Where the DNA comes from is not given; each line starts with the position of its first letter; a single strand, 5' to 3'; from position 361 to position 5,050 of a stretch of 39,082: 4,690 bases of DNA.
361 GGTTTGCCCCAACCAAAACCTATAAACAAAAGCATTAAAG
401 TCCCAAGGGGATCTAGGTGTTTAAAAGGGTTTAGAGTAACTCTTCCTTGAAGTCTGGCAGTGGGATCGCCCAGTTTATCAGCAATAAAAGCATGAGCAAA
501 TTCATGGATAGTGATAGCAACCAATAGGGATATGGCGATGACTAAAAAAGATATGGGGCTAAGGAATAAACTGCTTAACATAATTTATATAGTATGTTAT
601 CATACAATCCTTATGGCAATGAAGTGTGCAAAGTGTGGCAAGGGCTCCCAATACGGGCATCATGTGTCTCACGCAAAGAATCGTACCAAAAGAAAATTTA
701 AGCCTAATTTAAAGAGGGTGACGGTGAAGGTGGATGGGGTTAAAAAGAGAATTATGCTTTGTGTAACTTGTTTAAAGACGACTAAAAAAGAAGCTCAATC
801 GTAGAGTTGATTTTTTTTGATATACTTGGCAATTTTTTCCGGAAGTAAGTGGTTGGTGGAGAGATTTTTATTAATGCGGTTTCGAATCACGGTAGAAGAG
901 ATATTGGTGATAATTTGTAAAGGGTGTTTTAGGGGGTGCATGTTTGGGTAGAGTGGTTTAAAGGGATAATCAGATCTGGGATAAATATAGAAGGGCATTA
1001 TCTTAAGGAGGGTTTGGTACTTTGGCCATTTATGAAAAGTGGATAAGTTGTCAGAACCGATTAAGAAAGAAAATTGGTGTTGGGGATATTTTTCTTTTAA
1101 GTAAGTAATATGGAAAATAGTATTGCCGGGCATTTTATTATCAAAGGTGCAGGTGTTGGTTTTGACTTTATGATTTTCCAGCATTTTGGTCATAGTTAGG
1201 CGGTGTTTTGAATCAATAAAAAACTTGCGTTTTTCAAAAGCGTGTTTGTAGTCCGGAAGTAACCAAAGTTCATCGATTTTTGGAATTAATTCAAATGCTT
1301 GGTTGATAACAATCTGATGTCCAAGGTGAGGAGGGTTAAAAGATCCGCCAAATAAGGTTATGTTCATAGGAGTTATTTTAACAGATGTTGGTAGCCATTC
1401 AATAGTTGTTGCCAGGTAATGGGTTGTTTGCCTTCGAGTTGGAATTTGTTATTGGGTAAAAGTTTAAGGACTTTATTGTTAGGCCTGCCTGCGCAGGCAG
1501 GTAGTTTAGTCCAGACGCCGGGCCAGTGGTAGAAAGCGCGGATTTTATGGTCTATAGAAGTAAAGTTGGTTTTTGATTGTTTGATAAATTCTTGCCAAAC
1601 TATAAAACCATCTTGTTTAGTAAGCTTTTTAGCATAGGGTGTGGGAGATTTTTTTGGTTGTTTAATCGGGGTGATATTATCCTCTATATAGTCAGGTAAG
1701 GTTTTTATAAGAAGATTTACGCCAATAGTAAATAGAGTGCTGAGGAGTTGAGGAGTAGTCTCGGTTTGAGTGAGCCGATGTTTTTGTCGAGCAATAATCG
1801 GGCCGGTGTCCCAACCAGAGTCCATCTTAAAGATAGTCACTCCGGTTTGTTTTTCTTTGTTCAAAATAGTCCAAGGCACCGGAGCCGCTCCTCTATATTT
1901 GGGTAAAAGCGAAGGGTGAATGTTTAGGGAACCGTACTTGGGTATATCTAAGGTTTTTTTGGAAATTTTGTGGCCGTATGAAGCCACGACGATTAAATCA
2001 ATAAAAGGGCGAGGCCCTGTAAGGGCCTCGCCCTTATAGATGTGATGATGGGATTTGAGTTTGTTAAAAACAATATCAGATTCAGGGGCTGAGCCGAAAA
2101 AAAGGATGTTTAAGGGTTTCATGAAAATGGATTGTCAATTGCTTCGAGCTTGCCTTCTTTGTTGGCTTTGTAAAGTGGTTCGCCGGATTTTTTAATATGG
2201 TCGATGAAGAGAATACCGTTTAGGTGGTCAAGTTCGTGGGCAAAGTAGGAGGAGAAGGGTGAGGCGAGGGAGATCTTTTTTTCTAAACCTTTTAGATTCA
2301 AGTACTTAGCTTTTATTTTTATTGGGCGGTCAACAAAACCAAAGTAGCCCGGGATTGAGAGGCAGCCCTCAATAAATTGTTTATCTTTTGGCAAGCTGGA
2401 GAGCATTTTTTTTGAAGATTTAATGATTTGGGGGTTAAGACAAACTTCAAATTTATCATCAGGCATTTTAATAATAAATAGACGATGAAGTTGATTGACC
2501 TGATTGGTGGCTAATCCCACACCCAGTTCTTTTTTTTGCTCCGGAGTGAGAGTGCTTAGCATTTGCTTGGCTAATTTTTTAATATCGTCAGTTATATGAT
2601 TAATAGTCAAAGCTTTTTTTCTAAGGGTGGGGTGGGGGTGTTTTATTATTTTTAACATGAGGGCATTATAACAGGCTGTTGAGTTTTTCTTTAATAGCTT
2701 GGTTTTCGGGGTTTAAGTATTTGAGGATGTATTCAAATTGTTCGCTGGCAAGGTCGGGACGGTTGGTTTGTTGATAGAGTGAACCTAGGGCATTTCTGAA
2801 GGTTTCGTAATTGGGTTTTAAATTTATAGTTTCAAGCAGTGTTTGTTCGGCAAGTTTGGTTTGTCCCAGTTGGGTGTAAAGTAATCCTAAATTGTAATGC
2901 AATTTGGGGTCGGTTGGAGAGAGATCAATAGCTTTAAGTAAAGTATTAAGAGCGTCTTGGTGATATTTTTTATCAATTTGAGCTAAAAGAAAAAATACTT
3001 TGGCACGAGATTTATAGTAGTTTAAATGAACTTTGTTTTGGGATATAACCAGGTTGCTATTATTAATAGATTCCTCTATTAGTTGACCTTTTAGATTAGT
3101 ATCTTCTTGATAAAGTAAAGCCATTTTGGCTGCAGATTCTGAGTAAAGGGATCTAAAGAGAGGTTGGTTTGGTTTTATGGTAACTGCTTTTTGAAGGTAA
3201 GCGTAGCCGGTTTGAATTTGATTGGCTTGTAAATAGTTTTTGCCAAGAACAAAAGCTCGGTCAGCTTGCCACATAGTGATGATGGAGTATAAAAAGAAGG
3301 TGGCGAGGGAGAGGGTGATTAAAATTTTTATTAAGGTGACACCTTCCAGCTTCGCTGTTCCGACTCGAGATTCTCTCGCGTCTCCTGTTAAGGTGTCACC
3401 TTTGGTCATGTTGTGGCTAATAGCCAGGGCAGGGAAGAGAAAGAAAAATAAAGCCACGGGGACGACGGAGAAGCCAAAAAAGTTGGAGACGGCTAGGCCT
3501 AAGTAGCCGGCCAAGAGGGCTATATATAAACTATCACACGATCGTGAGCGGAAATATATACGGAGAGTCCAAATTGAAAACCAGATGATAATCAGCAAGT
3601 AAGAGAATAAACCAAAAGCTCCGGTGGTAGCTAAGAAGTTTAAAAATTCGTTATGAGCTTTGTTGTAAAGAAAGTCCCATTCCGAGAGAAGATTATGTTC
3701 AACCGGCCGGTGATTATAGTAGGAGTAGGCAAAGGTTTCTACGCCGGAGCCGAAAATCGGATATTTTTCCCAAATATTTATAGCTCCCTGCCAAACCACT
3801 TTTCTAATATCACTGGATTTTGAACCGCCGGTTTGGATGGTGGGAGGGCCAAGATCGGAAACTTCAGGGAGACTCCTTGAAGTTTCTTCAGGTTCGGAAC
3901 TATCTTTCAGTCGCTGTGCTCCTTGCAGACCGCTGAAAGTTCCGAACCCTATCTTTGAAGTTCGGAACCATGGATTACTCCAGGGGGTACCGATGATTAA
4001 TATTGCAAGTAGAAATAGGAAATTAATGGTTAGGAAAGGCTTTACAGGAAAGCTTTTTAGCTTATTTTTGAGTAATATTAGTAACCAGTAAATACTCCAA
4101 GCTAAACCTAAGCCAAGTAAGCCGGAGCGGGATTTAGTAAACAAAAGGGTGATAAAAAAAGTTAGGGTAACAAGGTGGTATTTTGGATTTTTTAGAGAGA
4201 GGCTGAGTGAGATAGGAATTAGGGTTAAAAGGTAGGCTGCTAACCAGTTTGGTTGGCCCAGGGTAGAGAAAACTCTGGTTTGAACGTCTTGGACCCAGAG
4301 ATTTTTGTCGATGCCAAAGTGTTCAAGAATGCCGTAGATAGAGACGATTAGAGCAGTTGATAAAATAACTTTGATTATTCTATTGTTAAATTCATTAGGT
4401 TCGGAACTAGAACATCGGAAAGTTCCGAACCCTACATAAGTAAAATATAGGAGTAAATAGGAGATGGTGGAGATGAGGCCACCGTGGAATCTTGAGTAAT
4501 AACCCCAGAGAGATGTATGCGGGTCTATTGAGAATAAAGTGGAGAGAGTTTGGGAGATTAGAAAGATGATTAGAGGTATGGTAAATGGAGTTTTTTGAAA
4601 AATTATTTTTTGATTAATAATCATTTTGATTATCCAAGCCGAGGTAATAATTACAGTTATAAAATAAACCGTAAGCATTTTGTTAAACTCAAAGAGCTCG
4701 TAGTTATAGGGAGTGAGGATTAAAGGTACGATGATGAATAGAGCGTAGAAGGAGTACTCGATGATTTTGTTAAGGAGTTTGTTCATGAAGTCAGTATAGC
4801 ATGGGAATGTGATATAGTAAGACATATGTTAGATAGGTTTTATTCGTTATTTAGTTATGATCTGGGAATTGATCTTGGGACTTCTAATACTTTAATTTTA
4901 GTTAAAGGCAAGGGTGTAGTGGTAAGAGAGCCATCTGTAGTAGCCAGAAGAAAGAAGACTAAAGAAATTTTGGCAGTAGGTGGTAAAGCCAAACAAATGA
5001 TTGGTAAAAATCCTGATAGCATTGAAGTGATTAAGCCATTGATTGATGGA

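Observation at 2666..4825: One intact membrane-protein ORF carries at least four different palindromic mini-elements read through in frame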

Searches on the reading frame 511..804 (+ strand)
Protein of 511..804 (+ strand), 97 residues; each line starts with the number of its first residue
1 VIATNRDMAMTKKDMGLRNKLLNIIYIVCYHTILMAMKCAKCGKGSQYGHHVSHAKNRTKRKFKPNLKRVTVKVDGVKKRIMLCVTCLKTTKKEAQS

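Call 70: search_protein_families(library=pfam, proteins=[window:511-804:+], max_evalue=0.001)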
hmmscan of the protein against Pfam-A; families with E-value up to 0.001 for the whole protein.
window:511-804:+ (97 aa): 1 family
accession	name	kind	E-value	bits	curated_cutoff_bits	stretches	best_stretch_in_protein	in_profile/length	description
PF00830.24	Ribosomal_L28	-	1.2e-17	64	27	1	38-94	2-60/60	Ribosomal L28 family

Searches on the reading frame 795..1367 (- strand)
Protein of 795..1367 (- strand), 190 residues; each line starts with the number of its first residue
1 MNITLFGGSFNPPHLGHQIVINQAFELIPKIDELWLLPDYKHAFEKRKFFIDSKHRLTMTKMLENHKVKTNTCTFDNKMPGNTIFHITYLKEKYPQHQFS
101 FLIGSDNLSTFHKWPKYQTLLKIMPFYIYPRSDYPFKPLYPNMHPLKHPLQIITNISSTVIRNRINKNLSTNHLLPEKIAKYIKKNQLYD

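Call 70: search_protein_families(library=pfam, proteins=[window:795-1367:-], max_evalue=0.001)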
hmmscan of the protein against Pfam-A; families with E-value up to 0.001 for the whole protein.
window:795-1367:- (190 aa): 1 family
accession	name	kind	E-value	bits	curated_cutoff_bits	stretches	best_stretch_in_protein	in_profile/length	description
PF01467.32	CTP_transf_like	-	1.6e-17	64.4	21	1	5-164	1-133/133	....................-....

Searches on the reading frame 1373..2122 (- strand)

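Call 9: search_protein_families(library=pfam, proteins=[window:1373-2122:-])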
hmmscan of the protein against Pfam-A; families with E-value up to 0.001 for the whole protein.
window:1373-2122:- (249 aa): 2 families
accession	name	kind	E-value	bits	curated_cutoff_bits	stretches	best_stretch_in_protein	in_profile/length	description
PF00551.24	Formyl_trans_N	-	1.1e-25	90.9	26.1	1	42-141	81-180/181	Formyl transferase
PF02911.23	Formyl_trans_C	-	6.9e-06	26.6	21.1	0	166-221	1-42/100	Formyl transferase, C-terminal domain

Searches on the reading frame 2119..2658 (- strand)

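Call 9: search_protein_families(library=pfam, proteins=[window:2119-2658:-])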
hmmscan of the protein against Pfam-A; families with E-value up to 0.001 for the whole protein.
window:2119-2658:- (179 aa): 1 family
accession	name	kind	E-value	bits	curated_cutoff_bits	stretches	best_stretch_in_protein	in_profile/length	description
PF01327.26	Pep_deformylase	-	1.6e-37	129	22.8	1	1-158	1-153/156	Polypeptide deformylase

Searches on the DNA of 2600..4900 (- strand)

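Call 25: search_rna_families(source=window, start=2600, end=4900, threshold=evalue, max_evalue=10)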
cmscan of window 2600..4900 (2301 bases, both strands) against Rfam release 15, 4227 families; matches with E-value up to 10: 6.
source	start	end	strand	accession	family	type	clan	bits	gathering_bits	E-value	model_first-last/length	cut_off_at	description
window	4298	4380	+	RF04355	Plastid-atpF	Intron;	-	21.6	52.5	8.9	1-53/53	no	Plastid-atpF group II-D1 intron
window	3062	3127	-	RF02525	SSRC30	Gene; sRNA;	-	20.2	100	2.3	1-151/151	no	Streptococcus sRNA SSRC30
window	3984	4098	+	RF03940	MIR9563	Gene; miRNA;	-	19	90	2.8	1-127/127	no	MIR9563 microRNA precursor family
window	4606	4664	-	RF01626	ceN30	Gene; snRNA; snoRNA; CD-box;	-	18.6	65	1.4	1-73/73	no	Caenorhabditis snoRNA ceN30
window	4727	4770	+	RF01140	sR20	Gene; snRNA; snoRNA; CD-box;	-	17.5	44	1.9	1-56/56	no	Small nucleolar RNA sR20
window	4279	4325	-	RF03647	mir-7640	Gene; miRNA;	-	15.9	90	8.1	1-60/60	no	mir-7640 microRNA precursor family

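Call 31: build_rna_model(alignment_id=A2, structure=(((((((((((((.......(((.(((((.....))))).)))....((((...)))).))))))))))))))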
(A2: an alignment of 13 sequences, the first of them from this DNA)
Model R1 built from alignment A2 (13 sequences, 72 columns); structure: as given.
model positions 70; base pairs 25; branch points 1; effective number of sequences 1.36; information 0.804 bits per position. Calibrated on 0.2 Mb of random sequence (short: E-values are rough).
structure used (alignment columns):
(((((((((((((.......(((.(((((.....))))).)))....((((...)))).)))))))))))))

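Call 32: search_with_rna_model(model_id=R1, sources=[window, L001, L003, L005, L007, L008, L009, L010, L011, L012, L013, L014, L015, L016, L017, L018], max_evalue=10)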
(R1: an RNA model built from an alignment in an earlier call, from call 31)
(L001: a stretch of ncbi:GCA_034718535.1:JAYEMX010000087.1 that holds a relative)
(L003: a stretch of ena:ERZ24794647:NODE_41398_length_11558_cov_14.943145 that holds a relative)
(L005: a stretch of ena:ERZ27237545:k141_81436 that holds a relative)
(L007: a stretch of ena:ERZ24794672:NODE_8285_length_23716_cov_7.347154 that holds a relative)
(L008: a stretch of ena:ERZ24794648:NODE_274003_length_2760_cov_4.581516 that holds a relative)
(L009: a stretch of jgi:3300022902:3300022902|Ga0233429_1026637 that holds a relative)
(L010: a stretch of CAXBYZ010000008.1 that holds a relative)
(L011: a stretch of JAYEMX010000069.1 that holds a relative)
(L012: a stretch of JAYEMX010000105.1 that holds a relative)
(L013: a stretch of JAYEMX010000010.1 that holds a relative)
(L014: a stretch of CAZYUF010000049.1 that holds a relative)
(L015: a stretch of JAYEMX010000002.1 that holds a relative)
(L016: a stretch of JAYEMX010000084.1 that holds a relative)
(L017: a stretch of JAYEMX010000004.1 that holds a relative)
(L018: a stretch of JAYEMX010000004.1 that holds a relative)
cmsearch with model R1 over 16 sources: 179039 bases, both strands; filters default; matches with E-value up to 10: 45.
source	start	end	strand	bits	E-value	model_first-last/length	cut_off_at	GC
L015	700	769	-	101.7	2.4e-25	1-70/70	no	0.57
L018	1584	1653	+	101.1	3.6e-25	1-70/70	no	0.56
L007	11434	11503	+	100.5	5.5e-25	1-70/70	no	0.54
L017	841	910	+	100.1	6.9e-25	1-70/70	no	0.57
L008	490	559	+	99.1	1.3e-24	1-70/70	no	0.59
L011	7719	7788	-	98.2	2.4e-24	1-70/70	no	0.6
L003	6149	6218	+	97.3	4.2e-24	1-70/70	no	0.54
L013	172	241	-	97.3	4.3e-24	1-70/70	no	0.56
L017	1273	1342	+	97.2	4.6e-24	1-70/70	no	0.59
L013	2446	2515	-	94.5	2.5e-23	1-70/70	no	0.56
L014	268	337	-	94.4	2.7e-23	1-70/70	no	0.59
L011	5532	5601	-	94.2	3.1e-23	1-70/70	no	0.56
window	3333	3402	-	94.1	3.4e-23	1-70/70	no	0.53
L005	10088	10157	+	94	3.6e-23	1-70/70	no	0.51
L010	6911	6980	-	94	3.6e-23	1-70/70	no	0.51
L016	3512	3581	+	93.2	5.7e-23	1-70/70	no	0.54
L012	648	719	+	93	6.5e-23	1-70/70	no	0.56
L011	4887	4956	-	92.1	1.2e-22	1-70/70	no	0.63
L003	5626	5695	+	90.3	3.9e-22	1-70/70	no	0.53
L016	28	115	+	86.8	3.6e-21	1-70/70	no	0.61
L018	1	65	+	84.5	1.6e-20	6-70/70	5'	0.57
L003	4646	4735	+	65.8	2.6e-15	1-70/70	no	0.58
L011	5268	5340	-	51.6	2.5e-11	1-70/70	no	0.52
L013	5969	6055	-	34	2.1e-06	1-70/70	no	0.45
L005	12440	12468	+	27.3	0.00015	1-70/70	no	0.48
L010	4600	4628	-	27.3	0.00015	1-70/70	no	0.48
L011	7719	7788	+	24.5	0.00092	1-70/70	no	0.6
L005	10088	10157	-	24.5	0.00096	1-70/70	no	0.51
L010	6911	6980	+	24.5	0.00096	1-70/70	no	0.51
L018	1584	1653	-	24.4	0.00096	1-70/70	no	0.56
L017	841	910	-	24.4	0.00097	1-70/70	no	0.57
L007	11434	11503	-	24.4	0.00097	1-70/70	no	0.54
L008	490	559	-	24.4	0.00097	1-70/70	no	0.59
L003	6149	6218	-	24.4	0.00097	1-70/70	no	0.54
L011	4887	4956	+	24.3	0.001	1-70/70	no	0.63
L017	1273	1342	-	24.3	0.0011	1-70/70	no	0.59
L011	5532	5601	+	24.3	0.0011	1-70/70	no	0.56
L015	700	769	+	24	0.0013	1-70/70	no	0.57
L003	4646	4735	-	22.7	0.003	1-70/70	no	0.58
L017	1546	1589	+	22.6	0.0033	1-70/70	no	0.5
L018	2220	2309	+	19.4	0.025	1-70/70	no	0.56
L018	5476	5515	+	18.8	0.037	1-70/70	no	0.5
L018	5476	5515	-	17.7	0.072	1-70/70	no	0.5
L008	1540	1578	+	15.1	0.39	1-70/70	no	0.56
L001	4007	4089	-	10.4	7.9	1-70/70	no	0.33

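Call 38: search_with_rna_model(model_id=R1, sources=[L019, L020, L021, L022, L023, L024, L025, L026, L027, L028, L029, L030, L031, L032, L033, L034, L035, L036, L037, L038, L039], max_evalue=0.00001, make_alignment=true)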
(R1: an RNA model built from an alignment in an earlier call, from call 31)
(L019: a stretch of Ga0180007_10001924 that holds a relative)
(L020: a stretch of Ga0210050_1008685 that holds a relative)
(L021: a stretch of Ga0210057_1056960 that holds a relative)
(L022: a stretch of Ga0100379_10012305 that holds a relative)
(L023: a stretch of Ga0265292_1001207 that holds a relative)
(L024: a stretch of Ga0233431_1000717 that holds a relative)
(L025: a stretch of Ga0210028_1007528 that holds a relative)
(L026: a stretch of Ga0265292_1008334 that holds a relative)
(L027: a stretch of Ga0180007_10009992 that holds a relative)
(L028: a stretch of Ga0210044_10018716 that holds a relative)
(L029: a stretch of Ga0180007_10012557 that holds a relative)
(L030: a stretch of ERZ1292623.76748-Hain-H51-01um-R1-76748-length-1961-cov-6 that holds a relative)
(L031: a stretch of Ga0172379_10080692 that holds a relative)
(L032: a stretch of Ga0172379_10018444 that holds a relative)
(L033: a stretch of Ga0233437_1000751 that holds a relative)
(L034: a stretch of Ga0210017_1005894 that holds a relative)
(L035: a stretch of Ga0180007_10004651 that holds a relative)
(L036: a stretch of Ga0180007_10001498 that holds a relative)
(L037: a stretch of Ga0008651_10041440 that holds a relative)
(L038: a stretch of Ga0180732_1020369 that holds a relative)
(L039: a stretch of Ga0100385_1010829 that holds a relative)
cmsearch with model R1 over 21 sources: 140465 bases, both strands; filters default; matches with E-value up to 0.00001: 23.
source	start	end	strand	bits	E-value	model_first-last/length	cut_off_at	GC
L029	3092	3161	+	99.3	8.9e-25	1-70/70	no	0.6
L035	8557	8626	+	99.1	1e-24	1-70/70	no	0.59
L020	4467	4536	-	97.2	3.6e-24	1-70/70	no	0.6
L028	1424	1493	-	97.2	3.6e-24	1-70/70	no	0.6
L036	11702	11771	-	96.6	5.2e-24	1-70/70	no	0.63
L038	2286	2355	+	95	1.4e-23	1-70/70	no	0.53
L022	6051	6120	+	94.4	2.1e-23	1-70/70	no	0.59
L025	502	571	-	94.4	2.1e-23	1-70/70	no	0.59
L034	4684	4753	+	94.4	2.1e-23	1-70/70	no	0.59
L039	5070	5139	-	94.4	2.1e-23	1-70/70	no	0.59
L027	2041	2110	-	94.2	2.4e-23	1-70/70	no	0.57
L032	4397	4466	-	93.5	3.8e-23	1-70/70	no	0.59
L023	940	1009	-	93.2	4.7e-23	1-70/70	no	0.59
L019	2787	2856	-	92.4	7.7e-23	1-70/70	no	0.59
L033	3615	3684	+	92.1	9.2e-23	1-70/70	no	0.63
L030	471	540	+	90.2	3.2e-22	1-70/70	no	0.56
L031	1788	1857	+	89.8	4.2e-22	1-70/70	no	0.61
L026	687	756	-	89.3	5.6e-22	1-70/70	no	0.56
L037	1497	1566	-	87.6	1.7e-21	1-70/70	no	0.61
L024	1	68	+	82.4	4.8e-20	3-70/70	5'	0.65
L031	1023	1093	+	82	6.4e-20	1-70/70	no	0.61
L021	1355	1424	+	80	2.3e-19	1-70/70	no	0.59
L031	877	946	+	60.7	5.4e-14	1-70/70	no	0.63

Alignment A3: 23 matches aligned to the model, 71 columns, each read 5' to 3' on its own strand. Consensus structure (alignment columns), stored with it:
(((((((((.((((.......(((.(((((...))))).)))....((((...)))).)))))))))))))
